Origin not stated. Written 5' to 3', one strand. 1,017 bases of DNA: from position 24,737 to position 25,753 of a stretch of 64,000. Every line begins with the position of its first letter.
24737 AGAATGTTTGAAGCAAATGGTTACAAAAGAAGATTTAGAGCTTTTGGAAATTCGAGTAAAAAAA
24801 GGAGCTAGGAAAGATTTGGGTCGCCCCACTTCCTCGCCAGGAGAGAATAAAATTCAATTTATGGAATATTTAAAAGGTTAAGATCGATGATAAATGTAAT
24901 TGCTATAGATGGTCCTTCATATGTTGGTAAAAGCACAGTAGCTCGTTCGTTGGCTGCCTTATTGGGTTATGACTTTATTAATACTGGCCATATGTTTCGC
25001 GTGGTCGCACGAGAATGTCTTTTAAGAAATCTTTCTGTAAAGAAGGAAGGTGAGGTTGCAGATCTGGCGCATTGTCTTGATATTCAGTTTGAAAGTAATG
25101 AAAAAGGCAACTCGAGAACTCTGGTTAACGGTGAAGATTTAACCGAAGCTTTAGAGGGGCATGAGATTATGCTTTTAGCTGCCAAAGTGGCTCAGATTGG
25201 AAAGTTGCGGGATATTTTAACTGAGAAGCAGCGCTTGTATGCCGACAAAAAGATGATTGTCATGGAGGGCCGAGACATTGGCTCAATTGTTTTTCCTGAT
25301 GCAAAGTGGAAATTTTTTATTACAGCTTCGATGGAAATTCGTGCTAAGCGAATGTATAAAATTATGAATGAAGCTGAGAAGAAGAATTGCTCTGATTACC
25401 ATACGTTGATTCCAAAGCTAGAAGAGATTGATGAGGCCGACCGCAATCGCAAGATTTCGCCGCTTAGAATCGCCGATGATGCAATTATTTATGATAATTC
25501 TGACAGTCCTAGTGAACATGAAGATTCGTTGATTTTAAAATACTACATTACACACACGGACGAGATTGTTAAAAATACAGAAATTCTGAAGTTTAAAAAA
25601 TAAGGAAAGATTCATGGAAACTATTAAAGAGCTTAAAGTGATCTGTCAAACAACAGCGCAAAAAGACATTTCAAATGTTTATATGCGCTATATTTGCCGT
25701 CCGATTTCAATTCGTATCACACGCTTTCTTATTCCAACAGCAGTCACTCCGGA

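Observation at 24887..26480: Cytidylate kinase and a CDP-alcohol phosphotransferase-family membrane protein directly downstream of ppm and ppd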

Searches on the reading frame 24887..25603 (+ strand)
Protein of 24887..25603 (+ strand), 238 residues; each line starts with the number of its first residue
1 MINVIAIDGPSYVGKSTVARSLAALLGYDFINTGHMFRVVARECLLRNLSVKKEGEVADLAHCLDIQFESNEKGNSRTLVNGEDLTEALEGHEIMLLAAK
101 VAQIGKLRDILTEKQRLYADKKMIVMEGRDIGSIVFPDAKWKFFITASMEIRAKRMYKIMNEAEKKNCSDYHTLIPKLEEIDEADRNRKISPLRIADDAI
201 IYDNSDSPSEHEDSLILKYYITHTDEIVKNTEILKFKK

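Call 3: search_protein_families(library=pfam, proteins=[window:24887-25603:+], max_evalue=0.01)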
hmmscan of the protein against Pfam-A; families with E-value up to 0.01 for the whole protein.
window:24887-25603:+ (238 aa): 4 families
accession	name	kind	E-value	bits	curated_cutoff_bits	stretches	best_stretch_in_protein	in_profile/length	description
PF02224.24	Cytidylate_kin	-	8.6e-55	186.2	26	1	5-206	1-195/211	Cytidylate kinase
PF13189.12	Cytidylate_kin2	-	5.3e-08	33.7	28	1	4-164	1-136/176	Cytidylate kinase-like family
PF13238.12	AAA_18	-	2.4e-07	31.7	29.4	1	5-165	1-117/128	AAA domain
PF13207.12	AAA_17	-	5.7e-05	23.8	27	1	10-46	3-39/136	AAA domain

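Call 4: search_protein_families(library=ncbifam, proteins=[window:24887-25603:+], max_evalue=0.01)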
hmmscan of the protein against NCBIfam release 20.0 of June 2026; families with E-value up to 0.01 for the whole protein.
window:24887-25603:+ (238 aa): 8 families
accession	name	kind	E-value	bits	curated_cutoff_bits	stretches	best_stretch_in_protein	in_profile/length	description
TIGR00017.1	cmk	equivalog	9.7e-58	195.4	135.55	1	3-207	3-204/217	(d)CMP kinase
NF010004.0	PRK13477.1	equivalog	7.8e-49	166.4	524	1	4-221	287-504/514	bifunctional pantoate--beta-alanine ligase/(d)CMP kinase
NF008816.0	PRK11860.1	equivalog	2.7e-45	154.7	943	1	2-220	443-654/662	bifunctional 3-phosphoshikimate 1-carboxyvinyltransferase/cytidylate kinase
NF007071.0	PRK09518.1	equivalog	8.4e-37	127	953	1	4-212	6-217/706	bifunctional cytidylate kinase/GTPase Der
TIGR02173.1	cyt_kin_arch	equivalog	2.3e-10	40.7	102.1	2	4-65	2-62/169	(d)CMP kinase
NF002988.0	PRK03731.1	equivalog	0.00035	20.3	161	0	3-39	3-39/174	shikimate kinase AroL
NF003012.0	PRK03839.1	equivalog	0.0019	18.2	152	1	4-105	2-94/180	putative kinase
NF040667.1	hom_kin_desulfo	exception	0.0054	16.6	197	0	9-37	7-35/163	homoserine kinase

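Call 19: find_homologous_proteins(query=window:24887-25603:+, max_evalue=1e-20)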
Query window:24887-25603:+ (238 aa): 7115 proteins with E <= 1e-20 among 8000 candidates; the best 120 are listed.
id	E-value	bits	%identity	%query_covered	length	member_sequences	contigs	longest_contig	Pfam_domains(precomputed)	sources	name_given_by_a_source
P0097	2.3e-151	519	100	100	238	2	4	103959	PF02224.25,PF13189.13,PF13238.13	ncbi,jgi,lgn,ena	-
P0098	1.2e-124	432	83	100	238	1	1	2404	PF02224.25,PF13207.13,PF13189.13,PF13238.13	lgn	-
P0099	4.6e-88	312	60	99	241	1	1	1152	PF02224.25,PF13189.13,PF13238.13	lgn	-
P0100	9.6e-87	308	60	99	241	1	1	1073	PF02224.25,PF13189.13,PF13238.13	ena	-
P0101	1.8e-86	307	61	98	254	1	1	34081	PF02224.25,PF13189.13,PF13238.13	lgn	-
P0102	3.8e-85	303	58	99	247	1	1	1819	PF02224.25,PF13189.13,PF13238.13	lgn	-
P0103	4.6e-84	299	57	98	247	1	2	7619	PF02224.25,PF13189.13,PF13238.13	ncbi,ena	-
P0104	5.4e-84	299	59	97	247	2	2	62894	PF02224.25,PF13189.13,PF13238.13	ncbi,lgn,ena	-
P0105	9.4e-82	292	56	100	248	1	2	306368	PF02224.25,PF13189.13,PF13238.13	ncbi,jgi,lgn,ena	-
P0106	1.9e-81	291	54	99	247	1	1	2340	PF02224.25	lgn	-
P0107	8.2e-81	289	55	100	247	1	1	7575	PF02224.25,PF13189.13,PF13238.13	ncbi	-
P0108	8.7e-79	282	55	99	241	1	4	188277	PF02224.25,PF13238.13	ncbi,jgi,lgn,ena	-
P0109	9.9e-79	282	54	100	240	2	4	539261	PF02224.25,PF13238.13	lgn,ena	-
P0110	1.1e-78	282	56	98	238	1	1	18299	PF02224.25,PF13189.13,PF13238.13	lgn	-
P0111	3.7e-78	280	60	93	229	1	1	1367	PF02224.25,PF13238.13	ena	-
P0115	6.3e-76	273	54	98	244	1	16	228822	PF02224.25,PF13238.13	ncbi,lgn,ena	-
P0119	5.0e-73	263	55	97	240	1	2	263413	PF02224.25,PF13189.13,PF13238.13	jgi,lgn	jgi:cytidylate kinase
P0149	2.9e-62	228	49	98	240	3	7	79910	PF02224.25,PF13238.13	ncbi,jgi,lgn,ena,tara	tara:strand:- start:35989 stop:36711 length:723 start_codon:yes stop_codon:yes gene_type:complete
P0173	2.4e-41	160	42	87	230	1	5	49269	PF02224.25,PF13207.13,PF13189.13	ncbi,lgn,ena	-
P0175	2.0e-39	153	41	85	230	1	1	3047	PF02224.25,PF13207.13,PF13189.13,PF13238.13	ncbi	-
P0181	7.8e-39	151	42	86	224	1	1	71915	PF02224.25,PF13189.13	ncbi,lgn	-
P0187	4.0e-38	149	42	86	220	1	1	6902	PF02224.25,PF13207.13,PF13189.13,PF13238.13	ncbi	-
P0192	8.9e-38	148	39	89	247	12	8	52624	PF02224.25,PF13189.13,PF13238.13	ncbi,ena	-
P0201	1.9e-37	147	41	86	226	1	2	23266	PF02224.25,PF13189.13,PF13238.13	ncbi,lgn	-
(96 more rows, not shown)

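Call 22: search_solved_structures(query=window:24887-25603:+, show_alignments=2, max_evalue=1e-10)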
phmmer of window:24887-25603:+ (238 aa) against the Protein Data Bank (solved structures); distinct sequences matched with E-value up to 1e-10: 11.
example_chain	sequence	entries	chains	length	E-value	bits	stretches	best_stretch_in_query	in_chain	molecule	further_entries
1kdo_A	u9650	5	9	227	4.2e-35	124.4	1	4-209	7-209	CYTIDYLATE KINASE | PROTEIN (CYTIDINE MONOPHOSPHATE KINASE)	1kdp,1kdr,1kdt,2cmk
1cke_A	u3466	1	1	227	2.1e-34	122.1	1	4-209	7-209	PROTEIN (CYTIDINE MONOPHOSPHATE KINASE)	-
2fem_A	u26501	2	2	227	2.9e-34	121.6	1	4-209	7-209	Cytidylate kinase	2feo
4e22_A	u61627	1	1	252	3.1e-32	115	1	4-210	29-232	Cytidylate kinase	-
37fc_A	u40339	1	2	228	1.4e-31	112.9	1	4-209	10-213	Cytidylate kinase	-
2h92_A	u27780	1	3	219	3.5e-31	111.6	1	5-211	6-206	Cytidylate kinase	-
3r8c_A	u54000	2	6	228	7e-31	110.6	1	4-212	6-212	Cytidylate kinase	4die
3r20_A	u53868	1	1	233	3.3e-30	108.4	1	4-208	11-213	Cytidylate kinase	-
1q3t_A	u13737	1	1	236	1.8e-29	106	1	5-205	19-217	Cytidylate kinase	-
3akc_A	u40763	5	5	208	2.4e-22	82.7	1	3-163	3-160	Cytidylate kinase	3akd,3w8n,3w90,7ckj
7l4a_A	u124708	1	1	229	5.5e-22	81.5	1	5-212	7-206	Cytidylate kinase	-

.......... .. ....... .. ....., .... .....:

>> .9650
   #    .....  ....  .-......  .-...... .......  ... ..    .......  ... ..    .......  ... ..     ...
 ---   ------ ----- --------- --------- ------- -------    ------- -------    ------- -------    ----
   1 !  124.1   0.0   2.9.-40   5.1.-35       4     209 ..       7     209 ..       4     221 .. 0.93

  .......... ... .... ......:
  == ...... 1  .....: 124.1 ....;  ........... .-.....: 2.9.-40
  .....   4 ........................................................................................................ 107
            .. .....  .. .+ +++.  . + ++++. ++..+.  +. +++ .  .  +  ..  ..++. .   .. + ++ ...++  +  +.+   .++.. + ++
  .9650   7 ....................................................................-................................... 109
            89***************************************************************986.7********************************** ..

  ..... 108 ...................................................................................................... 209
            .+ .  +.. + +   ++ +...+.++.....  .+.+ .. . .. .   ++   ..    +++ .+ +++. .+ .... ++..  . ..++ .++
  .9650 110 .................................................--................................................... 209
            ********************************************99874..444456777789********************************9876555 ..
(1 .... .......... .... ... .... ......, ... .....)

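Call 25: find_encoding_contigs(protein=P0105, flank=8000, max_places=1)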
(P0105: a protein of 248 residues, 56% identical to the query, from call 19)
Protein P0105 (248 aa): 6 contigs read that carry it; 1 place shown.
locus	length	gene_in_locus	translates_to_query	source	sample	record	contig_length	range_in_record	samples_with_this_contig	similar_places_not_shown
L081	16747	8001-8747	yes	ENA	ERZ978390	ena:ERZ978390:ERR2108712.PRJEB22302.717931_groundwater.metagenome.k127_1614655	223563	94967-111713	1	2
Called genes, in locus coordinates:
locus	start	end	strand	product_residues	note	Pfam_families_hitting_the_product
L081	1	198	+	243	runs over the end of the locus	PF00106:adh_short, PF01370:Epimerase, PF08659:KR (weak), PF23441:SDR (weak), PF13561:adh_short_C2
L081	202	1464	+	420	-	PF08421:Methyltransf_13, PF13489:Methyltransf_23, PF08241:Methyltransf_11 (weak), PF08242:Methyltransf_12, PF08484:Methyltransf_14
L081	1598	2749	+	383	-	PF01381:HTH_3, PF12844:HTH_19, PF13560:HTH_31, PF00483:NTP_transferase (weak), PF12804:NTP_transf_3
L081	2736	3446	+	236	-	-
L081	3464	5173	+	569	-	PF13714:PEP_mutase, PF12804:NTP_transf_3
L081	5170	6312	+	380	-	PF02776:TPP_enzyme_N (weak), PF02775:TPP_enzyme_C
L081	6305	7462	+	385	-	PF00465:Fe-ADH, PF13685:Fe-ADH_2, PF25137:ADH_Fe_C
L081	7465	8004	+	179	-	PF00293:NUDIX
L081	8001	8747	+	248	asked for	PF02224:Cytidylate_kin, PF13189:Cytidylate_kin2, PF13238:AAA_18 (weak)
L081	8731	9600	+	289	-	-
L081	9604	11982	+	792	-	-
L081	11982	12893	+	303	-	PF13489:Methyltransf_23, PF13847:Methyltransf_31 (weak), PF08241:Methyltransf_11, PF08242:Methyltransf_12, PF13649:Methyltransf_25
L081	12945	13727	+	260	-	PF00535:Glycos_transf_2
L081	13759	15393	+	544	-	-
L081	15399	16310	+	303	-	PF01209:Ubie_methyltran, PF13489:Methyltransf_23, PF07021:MetW (weak), PF13649:Methyltransf_25, PF13847:Methyltransf_31, PF08241:Methyltransf_11, PF08242:Methyltransf_12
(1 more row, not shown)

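Call 26: find_encoding_contigs(protein=P0119, flank=8000, max_places=1)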
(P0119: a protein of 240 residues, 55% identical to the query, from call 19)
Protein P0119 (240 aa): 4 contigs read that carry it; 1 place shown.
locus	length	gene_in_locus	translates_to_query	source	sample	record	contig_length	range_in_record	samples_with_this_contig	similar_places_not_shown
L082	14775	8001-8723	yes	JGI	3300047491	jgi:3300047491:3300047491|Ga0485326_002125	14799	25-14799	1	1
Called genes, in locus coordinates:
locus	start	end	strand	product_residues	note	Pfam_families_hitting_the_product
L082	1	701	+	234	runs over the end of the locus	-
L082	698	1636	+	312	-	PF13489:Methyltransf_23, PF13847:Methyltransf_31, PF08241:Methyltransf_11, PF08242:Methyltransf_12, PF13649:Methyltransf_25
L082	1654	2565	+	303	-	PF00892:EamA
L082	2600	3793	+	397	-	PF04055:Radical_SAM, PF13353:Fer4_12 (weak), PF13186:SPASM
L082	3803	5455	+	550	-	PF13714:PEP_mutase, PF12804:NTP_transf_3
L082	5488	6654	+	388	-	PF02776:TPP_enzyme_N, PF02775:TPP_enzyme_C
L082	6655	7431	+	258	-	PF00483:NTP_transferase, PF12804:NTP_transf_3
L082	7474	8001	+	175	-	PF00293:NUDIX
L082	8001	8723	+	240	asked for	PF02224:Cytidylate_kin, PF13189:Cytidylate_kin2 (weak), PF13238:AAA_18 (faint)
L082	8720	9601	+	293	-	-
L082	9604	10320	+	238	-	PF13489:Methyltransf_23 (weak), PF07021:MetW (weak), PF13847:Methyltransf_31 (faint), PF08241:Methyltransf_11, PF08242:Methyltransf_12, PF13649:Methyltransf_25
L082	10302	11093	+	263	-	PF00535:Glycos_transf_2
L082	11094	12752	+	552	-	PF13231:PMT_2 (weak)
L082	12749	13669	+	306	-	PF01209:Ubie_methyltran (faint), PF13489:Methyltransf_23, PF07021:MetW (weak), PF08241:Methyltransf_11, PF08242:Methyltransf_12, PF13649:Methyltransf_25, PF13847:Methyltransf_31 (faint)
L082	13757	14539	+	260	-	PF02310:B12-binding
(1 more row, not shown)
